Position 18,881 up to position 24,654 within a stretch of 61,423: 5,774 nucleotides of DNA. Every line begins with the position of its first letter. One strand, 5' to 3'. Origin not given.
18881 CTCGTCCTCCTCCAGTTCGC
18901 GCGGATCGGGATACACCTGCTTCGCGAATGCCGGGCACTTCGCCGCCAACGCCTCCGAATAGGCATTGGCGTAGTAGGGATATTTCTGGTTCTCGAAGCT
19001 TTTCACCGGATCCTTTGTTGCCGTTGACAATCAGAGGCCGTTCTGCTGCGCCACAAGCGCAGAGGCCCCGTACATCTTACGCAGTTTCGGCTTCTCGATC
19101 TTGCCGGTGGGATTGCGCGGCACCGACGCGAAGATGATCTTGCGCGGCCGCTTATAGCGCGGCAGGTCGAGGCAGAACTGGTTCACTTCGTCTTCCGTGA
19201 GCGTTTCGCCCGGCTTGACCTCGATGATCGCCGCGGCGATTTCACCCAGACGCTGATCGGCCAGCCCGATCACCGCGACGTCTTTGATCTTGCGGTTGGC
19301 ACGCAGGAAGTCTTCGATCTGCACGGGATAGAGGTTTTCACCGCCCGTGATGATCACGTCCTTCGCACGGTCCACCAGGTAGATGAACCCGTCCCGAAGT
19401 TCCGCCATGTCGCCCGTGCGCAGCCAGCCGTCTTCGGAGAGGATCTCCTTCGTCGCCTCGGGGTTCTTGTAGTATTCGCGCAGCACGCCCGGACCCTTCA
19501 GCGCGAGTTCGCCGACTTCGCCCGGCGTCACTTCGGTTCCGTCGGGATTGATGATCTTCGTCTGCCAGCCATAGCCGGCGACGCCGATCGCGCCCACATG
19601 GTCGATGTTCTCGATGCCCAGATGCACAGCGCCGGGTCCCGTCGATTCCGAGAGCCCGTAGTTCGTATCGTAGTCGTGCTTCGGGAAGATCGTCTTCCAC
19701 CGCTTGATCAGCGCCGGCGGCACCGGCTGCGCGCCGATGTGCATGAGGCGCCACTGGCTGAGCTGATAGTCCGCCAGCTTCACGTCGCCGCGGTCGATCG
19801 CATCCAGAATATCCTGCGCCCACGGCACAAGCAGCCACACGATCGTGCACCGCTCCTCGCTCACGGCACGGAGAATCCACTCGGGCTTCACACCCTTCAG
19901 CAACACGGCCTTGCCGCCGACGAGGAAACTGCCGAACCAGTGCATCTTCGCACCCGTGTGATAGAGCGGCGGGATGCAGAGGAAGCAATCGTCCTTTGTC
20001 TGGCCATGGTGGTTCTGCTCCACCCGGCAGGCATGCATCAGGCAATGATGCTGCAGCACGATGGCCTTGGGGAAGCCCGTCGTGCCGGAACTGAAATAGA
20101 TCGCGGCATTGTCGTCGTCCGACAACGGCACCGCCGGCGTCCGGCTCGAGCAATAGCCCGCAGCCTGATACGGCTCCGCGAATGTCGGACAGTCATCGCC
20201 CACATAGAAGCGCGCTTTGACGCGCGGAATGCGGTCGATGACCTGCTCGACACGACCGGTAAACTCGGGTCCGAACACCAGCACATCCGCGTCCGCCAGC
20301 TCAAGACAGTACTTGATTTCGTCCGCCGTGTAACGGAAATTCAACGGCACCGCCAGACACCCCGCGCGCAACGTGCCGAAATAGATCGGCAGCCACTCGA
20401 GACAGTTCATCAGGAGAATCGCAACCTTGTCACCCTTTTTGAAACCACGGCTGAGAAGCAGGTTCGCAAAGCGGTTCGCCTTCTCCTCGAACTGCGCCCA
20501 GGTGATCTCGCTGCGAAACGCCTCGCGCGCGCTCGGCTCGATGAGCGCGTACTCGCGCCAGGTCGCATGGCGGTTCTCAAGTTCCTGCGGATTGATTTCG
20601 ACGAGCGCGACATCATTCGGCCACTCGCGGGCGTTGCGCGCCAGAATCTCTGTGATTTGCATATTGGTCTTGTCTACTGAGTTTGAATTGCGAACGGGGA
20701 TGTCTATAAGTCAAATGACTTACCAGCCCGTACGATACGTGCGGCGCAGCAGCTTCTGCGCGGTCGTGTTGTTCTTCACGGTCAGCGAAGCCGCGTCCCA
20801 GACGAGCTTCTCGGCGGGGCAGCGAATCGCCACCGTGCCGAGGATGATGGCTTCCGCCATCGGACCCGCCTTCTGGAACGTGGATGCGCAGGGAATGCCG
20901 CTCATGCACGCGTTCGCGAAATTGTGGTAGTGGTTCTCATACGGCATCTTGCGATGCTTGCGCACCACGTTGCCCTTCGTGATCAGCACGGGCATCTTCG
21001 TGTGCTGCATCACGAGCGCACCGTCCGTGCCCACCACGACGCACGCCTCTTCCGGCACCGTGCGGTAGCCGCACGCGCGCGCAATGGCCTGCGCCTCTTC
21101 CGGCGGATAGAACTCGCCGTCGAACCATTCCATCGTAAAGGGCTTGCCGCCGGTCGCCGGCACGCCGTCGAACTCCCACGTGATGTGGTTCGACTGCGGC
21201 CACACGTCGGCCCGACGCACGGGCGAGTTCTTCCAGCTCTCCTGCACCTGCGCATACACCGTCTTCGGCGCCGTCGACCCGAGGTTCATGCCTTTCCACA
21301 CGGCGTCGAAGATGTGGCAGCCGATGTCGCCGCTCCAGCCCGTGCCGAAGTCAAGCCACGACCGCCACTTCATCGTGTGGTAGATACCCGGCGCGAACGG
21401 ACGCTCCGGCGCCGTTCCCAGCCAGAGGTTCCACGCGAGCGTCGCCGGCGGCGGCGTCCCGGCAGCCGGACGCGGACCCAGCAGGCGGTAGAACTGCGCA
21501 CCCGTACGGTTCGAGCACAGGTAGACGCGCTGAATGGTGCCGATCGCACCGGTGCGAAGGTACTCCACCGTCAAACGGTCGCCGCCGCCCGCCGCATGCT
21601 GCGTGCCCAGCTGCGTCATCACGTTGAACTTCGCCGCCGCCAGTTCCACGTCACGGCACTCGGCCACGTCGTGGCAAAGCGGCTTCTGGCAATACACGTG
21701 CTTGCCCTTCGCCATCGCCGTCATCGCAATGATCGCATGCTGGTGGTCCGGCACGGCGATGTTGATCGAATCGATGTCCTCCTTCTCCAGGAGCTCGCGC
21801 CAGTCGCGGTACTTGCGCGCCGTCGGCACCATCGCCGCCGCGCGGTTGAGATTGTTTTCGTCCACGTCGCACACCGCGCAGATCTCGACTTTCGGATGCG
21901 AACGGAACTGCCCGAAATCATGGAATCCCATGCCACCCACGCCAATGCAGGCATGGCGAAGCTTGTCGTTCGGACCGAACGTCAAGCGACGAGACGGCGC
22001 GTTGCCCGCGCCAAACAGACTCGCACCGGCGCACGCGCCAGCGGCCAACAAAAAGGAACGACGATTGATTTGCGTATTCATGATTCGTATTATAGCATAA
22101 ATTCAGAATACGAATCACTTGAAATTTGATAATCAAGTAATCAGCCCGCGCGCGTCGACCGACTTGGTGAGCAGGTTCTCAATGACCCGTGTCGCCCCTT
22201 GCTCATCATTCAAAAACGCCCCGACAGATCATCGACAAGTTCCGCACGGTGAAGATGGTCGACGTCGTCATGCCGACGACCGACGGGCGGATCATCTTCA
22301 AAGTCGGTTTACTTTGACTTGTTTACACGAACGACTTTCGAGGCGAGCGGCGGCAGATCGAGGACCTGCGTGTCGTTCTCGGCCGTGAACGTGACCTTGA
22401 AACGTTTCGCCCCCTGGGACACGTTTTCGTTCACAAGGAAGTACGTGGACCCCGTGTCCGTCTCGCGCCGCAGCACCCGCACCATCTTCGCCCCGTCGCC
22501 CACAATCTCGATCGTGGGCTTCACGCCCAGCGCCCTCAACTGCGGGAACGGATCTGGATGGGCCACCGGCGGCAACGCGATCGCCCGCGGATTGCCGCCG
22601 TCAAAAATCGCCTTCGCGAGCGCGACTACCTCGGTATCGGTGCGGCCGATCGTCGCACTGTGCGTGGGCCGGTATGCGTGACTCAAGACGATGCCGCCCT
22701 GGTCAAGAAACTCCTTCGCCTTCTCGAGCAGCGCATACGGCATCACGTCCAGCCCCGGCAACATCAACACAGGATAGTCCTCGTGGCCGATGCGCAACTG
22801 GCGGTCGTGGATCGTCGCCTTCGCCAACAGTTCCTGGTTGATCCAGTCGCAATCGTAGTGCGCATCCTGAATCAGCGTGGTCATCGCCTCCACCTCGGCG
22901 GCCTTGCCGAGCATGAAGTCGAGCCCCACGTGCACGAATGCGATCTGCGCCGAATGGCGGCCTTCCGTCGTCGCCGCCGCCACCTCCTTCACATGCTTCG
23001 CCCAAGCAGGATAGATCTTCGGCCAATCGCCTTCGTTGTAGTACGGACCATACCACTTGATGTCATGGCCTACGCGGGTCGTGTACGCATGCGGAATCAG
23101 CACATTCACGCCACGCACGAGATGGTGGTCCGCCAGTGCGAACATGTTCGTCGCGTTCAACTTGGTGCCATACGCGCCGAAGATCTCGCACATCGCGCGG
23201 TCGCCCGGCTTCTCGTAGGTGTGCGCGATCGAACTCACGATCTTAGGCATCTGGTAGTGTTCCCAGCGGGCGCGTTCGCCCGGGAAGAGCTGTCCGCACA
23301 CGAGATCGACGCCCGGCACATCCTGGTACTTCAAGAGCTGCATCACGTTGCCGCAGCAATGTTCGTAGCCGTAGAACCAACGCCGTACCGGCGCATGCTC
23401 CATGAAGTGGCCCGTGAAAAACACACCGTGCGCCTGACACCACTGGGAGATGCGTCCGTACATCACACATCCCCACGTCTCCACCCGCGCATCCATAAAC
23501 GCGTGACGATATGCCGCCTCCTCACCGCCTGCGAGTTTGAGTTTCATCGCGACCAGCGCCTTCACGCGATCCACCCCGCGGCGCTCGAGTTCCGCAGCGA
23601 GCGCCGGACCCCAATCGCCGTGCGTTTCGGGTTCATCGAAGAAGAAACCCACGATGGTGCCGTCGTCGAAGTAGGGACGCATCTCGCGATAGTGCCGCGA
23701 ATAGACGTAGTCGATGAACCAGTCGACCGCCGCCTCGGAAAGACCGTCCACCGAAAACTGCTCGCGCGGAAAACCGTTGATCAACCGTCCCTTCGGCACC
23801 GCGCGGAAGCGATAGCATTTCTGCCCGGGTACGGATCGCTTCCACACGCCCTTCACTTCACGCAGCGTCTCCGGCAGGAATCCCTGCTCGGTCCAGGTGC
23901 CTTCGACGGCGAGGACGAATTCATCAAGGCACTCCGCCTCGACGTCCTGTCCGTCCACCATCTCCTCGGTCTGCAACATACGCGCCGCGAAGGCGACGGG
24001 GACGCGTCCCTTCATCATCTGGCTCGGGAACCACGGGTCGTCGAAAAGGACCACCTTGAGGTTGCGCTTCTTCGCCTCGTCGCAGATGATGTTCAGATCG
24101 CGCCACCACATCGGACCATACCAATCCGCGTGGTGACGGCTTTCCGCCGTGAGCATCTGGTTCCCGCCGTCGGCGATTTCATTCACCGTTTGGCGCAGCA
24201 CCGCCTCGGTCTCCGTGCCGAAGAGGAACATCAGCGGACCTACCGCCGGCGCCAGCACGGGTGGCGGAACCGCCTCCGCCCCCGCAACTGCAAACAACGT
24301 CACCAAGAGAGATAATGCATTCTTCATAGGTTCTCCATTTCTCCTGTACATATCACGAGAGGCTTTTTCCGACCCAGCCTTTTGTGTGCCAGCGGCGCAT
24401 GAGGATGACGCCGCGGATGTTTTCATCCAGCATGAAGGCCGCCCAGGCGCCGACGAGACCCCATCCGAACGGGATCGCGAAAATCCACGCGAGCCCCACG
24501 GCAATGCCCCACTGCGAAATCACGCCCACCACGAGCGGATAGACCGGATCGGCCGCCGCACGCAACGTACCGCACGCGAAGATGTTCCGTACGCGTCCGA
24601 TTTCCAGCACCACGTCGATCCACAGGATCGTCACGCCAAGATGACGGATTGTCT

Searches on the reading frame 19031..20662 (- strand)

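Call 26: search_protein_families(library=pfam, proteins=[window:19031-20662:-], max_evalue=0.00001)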
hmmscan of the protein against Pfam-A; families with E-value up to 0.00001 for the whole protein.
window:19031-20662:- (543 aa): 2 families
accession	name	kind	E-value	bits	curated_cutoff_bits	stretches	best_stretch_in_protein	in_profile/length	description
PF00501.34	AMP-binding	-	1.2e-71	242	29.9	1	50-398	19-384/384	AMP-binding enzyme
PF13193.12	AMP-binding_C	-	7.3e-10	40.1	24.5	1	449-521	2-76/76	AMP-binding enzyme C-terminal domain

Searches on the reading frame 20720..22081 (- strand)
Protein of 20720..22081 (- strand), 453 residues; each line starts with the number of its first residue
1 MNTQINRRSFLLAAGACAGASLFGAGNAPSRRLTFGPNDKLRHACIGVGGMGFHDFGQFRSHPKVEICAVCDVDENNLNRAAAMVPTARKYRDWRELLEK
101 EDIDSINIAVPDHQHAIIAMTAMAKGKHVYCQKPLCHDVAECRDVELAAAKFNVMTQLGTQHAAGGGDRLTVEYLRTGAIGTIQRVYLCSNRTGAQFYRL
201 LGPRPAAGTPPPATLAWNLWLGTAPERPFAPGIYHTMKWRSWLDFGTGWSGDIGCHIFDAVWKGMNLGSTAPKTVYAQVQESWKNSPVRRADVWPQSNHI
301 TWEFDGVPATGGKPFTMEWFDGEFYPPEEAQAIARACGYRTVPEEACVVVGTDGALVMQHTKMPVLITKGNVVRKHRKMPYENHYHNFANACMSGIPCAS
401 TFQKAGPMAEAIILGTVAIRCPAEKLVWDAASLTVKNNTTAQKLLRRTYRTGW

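Call 26: search_protein_families(library=pfam, proteins=[window:20720-22081:-], max_evalue=0.00001)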
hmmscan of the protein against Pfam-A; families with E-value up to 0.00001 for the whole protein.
window:20720-22081:- (453 aa): 2 families
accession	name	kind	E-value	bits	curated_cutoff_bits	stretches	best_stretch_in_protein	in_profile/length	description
PF01408.29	GFO_IDH_MocA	-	1.1e-18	68.4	24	1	42-159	2-119/120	Oxidoreductase family, NAD-binding Rossmann fold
PF19051.5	GFO_IDH_MocA_C2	-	6.3e-08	32.9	23.3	1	202-280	39-116/254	Oxidoreductase family, C-terminal alpha/beta domain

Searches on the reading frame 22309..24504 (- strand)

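Call 26: search_protein_families(library=pfam, proteins=[window:22309-24504:-], max_evalue=0.00001)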
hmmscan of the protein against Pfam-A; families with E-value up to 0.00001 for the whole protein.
window:22309-24504:- (731 aa): 1 family
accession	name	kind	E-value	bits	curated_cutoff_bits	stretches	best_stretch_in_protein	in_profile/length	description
PF17132.9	Glyco_hydro_106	-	2e-14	53.5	29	1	251-708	267-721/743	alpha-L-rhamnosidase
